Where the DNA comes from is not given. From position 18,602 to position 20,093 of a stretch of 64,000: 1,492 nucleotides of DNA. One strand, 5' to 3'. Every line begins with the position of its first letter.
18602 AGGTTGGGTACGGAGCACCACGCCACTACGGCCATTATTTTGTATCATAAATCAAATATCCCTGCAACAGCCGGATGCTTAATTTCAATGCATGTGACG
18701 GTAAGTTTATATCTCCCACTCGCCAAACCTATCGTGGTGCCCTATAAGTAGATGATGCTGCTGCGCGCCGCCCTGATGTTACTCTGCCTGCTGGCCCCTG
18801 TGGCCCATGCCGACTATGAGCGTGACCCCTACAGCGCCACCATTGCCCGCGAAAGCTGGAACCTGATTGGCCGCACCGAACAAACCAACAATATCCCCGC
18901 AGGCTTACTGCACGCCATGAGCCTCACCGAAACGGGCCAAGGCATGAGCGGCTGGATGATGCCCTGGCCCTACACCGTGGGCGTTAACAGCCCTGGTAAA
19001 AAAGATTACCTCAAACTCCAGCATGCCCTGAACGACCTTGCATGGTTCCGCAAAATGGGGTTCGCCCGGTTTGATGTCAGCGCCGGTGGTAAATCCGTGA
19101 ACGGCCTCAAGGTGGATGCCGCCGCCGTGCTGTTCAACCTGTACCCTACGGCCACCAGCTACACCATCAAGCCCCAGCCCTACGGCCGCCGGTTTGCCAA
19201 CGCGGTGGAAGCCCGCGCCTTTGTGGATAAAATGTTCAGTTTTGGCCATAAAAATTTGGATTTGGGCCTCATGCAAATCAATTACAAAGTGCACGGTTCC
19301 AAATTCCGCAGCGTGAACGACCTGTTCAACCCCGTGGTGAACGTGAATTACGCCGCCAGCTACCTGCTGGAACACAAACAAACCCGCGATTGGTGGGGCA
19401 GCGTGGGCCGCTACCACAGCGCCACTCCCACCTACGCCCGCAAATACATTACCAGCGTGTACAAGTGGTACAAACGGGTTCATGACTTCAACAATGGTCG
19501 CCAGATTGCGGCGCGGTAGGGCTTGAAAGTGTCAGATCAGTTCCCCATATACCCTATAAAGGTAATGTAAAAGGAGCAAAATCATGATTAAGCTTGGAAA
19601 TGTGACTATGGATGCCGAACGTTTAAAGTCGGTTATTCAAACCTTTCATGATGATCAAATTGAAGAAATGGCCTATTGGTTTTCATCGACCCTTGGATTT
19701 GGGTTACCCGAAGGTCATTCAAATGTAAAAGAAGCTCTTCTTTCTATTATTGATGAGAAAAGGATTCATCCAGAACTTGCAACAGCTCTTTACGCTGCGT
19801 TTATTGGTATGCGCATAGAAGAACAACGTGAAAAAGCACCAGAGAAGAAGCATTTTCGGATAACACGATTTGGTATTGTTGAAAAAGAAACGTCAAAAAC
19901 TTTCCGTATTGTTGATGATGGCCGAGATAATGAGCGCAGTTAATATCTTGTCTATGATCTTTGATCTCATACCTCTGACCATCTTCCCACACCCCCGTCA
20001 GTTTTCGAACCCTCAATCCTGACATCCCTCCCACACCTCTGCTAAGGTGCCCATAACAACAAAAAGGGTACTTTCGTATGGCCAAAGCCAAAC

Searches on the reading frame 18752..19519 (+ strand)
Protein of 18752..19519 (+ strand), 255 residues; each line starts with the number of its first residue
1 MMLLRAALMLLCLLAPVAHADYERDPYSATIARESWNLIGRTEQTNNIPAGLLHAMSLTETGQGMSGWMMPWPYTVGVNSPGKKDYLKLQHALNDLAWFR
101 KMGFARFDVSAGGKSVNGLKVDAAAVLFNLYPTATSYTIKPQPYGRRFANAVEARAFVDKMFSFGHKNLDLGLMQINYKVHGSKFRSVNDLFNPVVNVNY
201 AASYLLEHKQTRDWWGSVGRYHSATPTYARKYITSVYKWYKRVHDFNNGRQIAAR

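Call 16: search_protein_families(library=pfam, proteins=[window:18752-19519:+], max_evalue=0.001)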
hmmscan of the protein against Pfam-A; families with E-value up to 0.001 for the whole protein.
window:18752-19519:+ (255 aa): 1 family
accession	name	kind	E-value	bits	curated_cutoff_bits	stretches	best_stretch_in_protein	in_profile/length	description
PF01464.25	SLT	-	1.1e-06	28.6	21.3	1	163-225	33-98/117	Transglycosylase SLT domain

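Call 44: find_homologous_proteins(query=window:18752-19519:+, max_evalue=0.00001)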
Query window:18752-19519:+ (255 aa): 106 proteins with E <= 0.00001 among 703 candidates.
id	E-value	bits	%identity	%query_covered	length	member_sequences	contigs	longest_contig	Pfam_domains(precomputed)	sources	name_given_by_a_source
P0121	5.8e-173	591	100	100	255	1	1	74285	PF01464.26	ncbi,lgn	ncbi:MAG: transglycosylase SLT domain-containing protein [Alphaproteobacteria bacterium]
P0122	4.1e-145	500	82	100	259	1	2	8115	PF01464.26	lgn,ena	-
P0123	3.1e-137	474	79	100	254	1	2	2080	PF01464.26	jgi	jgi:hypothetical protein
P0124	1.3e-129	449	74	99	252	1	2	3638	PF01464.26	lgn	-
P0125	1.6e-109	383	66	94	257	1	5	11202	PF01464.26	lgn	-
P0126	1.9e-108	380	66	94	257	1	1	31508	PF01464.26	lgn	-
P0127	9.5e-107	374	62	98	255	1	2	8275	PF01464.26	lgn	-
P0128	9.3e-103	361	63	92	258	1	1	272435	PF01464.26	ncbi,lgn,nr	ncbi:MAG: transglycosylase SLT domain-containing protein [Pseudomonadaceae bacterium]|nr:transglycos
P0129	3.6e-102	359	66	90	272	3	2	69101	PF01464.26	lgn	-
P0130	3.8e-99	349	63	93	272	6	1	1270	PF01464.26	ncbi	-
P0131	2.1e-98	347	63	90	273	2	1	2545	PF01464.26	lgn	-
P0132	1.0e-91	325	60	92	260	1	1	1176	PF01464.26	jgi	jgi:hypothetical protein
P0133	1.2e-89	318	58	91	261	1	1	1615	-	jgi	jgi:hypothetical protein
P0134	6.6e-89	316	57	95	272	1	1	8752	-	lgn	-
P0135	1.1e-86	309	59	88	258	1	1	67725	PF01464.26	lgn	-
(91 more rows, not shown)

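Call 45: find_encoding_contigs(protein=P0121, flank=10000, max_places=6)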
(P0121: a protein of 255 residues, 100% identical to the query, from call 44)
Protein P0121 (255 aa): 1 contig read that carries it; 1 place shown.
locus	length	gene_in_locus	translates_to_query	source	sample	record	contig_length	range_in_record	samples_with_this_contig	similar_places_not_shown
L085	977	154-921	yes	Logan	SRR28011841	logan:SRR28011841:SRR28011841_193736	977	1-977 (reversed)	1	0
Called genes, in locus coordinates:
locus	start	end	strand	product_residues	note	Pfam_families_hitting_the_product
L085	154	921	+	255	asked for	PF01464:SLT (weak)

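Call 46: find_encoding_contigs(protein=P0122, flank=10000, max_places=4)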
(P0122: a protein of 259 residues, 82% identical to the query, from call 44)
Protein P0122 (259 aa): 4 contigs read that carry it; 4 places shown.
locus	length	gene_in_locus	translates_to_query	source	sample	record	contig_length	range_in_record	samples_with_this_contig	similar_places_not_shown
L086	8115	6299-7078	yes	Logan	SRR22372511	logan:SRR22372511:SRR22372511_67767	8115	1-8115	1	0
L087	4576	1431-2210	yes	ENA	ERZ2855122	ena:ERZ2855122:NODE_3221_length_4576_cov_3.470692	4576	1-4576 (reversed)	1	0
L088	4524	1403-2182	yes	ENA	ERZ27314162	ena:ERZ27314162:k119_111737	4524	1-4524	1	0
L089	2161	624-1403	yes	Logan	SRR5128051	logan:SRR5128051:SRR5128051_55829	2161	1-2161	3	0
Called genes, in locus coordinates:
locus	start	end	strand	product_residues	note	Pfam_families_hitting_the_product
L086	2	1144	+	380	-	?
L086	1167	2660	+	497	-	-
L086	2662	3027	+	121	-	PF05635:23S_rRNA_IVP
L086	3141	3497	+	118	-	PF04956:TrbC (weak)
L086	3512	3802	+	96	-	-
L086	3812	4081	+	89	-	-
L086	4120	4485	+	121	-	PF05635:23S_rRNA_IVP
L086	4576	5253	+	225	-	-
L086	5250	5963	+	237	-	-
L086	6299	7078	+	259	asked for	PF01464:SLT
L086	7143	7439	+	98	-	-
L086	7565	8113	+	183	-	?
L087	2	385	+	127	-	?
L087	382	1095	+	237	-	-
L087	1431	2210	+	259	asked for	PF01464:SLT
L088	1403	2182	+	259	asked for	PF01464:SLT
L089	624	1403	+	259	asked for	PF01464:SLT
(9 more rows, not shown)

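Call 47: find_encoding_contigs(protein=P0128, flank=10000, max_places=3)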
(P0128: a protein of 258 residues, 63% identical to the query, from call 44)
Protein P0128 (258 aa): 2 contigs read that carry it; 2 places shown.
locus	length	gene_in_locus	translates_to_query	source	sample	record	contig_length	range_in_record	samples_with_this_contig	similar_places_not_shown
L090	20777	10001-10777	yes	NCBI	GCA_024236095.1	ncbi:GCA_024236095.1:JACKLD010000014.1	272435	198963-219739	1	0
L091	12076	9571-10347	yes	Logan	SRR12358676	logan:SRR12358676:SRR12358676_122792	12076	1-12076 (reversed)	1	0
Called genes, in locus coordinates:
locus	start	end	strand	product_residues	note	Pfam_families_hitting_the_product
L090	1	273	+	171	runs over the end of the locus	-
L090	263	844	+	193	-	-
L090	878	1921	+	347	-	-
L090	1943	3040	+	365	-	PF07963:N_methyl (weak)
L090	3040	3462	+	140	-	PF06750:A24_N_bact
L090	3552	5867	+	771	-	-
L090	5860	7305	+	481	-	-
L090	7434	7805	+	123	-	PF04956:TrbC (weak)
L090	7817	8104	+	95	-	-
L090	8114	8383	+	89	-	-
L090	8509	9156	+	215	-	-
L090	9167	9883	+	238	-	-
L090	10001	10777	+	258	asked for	PF01464:SLT (weak)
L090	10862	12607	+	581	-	PF00580:UvrD-helicase, PF13245:AAA_19 (weak), PF13361:UvrD_C (faint)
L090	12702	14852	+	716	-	-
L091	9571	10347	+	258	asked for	PF01464:SLT (weak)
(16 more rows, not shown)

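Call 53: find_encoding_contigs(protein=P0126, flank=10000, max_places=2)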
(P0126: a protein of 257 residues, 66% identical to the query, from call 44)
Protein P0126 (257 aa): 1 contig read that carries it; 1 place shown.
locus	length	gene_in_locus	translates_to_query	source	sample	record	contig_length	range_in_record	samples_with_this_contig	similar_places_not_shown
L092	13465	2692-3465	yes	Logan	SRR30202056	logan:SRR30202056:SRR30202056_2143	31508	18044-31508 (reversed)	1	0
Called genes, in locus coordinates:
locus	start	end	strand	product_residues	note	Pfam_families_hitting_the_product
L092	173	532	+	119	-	-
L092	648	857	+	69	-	-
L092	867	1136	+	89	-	-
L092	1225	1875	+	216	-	-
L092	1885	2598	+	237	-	-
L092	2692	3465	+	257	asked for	PF01464:SLT (weak)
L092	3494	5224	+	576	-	PF00580:UvrD-helicase, PF13245:AAA_19 (weak), PF13401:AAA_22 (faint), PF13361:UvrD_C (faint)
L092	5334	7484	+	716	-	-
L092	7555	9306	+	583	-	-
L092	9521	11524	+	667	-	-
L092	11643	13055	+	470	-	PF03743:TrbI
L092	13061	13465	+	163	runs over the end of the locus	-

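Call 54: find_encoding_contigs(protein=P0129, flank=10000, max_places=2)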
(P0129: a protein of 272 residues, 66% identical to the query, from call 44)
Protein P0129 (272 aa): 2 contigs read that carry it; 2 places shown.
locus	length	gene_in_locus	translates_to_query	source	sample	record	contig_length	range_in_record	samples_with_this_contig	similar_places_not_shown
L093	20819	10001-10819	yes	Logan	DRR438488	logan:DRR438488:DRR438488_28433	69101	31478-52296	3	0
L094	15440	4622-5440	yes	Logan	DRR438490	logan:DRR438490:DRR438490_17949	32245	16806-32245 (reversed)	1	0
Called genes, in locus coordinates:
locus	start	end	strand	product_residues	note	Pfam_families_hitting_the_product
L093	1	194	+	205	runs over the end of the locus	-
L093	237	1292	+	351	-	-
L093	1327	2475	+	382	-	-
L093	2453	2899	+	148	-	PF06750:A24_N_bact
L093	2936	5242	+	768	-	-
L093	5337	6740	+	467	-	-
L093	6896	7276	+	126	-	PF04956:TrbC (weak)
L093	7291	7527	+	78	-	-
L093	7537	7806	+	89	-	-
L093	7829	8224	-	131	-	PF07237:DUF1428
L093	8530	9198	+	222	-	-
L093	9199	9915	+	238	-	-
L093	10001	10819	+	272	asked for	PF01464:SLT (weak)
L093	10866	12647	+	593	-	PF00580:UvrD-helicase, PF13245:AAA_19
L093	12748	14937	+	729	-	-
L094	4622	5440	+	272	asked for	PF01464:SLT (weak)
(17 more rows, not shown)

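Call 55: find_encoding_contigs(protein=P0125, flank=10000, max_places=5)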
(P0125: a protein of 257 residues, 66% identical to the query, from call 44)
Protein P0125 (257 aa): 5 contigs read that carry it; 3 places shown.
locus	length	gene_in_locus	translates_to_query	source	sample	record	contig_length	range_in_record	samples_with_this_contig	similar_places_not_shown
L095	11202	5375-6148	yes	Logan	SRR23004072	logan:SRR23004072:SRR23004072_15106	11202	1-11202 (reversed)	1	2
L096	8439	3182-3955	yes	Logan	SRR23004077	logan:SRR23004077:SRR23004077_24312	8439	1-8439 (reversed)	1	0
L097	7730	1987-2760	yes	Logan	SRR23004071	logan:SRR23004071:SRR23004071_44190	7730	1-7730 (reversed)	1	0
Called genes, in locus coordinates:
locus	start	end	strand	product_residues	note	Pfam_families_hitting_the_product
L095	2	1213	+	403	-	?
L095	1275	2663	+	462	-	-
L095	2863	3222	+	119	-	-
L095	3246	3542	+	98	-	-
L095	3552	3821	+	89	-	-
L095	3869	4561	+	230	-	-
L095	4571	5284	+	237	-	-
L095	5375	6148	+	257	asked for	PF01464:SLT (weak)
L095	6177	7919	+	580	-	PF00580:UvrD-helicase, PF13245:AAA_19 (weak), PF13401:AAA_22 (faint), PF13361:UvrD_C (faint)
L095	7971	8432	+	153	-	-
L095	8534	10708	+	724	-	-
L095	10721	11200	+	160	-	?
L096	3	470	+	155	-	?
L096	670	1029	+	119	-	-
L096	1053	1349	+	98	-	-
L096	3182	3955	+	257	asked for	PF01464:SLT (weak)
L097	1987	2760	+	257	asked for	PF01464:SLT (weak)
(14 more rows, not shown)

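Call 64: search_protein_families(library=pfam, proteins=[L086:4120-4485:+, L086:2662-3027:+], max_evalue=10)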
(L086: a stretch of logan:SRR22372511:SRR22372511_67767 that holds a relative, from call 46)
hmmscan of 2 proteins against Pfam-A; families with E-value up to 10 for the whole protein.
L086:4120-4485:+ (121 aa): 2 families
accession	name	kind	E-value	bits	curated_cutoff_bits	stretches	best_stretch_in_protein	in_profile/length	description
PF05635.17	23S_rRNA_IVP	-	5.7e-33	113.8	33.8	1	8-114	1-105/106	23S rRNA-intervening sequence protein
PF22296.2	bAvd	-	0.00061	20.7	40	1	10-118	1-105/107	bAvd-like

L086:2662-3027:+ (121 aa): 2 families
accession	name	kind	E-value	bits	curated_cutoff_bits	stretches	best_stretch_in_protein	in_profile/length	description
PF05635.17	23S_rRNA_IVP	-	5.6e-31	107.4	33.8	1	8-114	2-106/106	23S rRNA-intervening sequence protein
PF22296.2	bAvd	-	0.13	13.2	40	1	66-118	53-106/107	bAvd-like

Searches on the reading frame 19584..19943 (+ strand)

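Call 16: search_protein_families(library=pfam, proteins=[window:19584-19943:+], max_evalue=0.001)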
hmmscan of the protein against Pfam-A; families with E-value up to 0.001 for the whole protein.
window:19584-19943:+ (119 aa): 0 families

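Call 77: search_protein_families(library=pfam, proteins=[window:19584-19943:+], max_evalue=0.1)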
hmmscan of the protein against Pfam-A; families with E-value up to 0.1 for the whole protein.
window:19584-19943:+ (119 aa): 1 family
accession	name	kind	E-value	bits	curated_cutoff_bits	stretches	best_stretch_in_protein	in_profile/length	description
PF01868.21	RNase_P-MRP_p29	-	0.05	14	27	1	69-113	4-44/84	Ribonuclease P/MRP, subunit p29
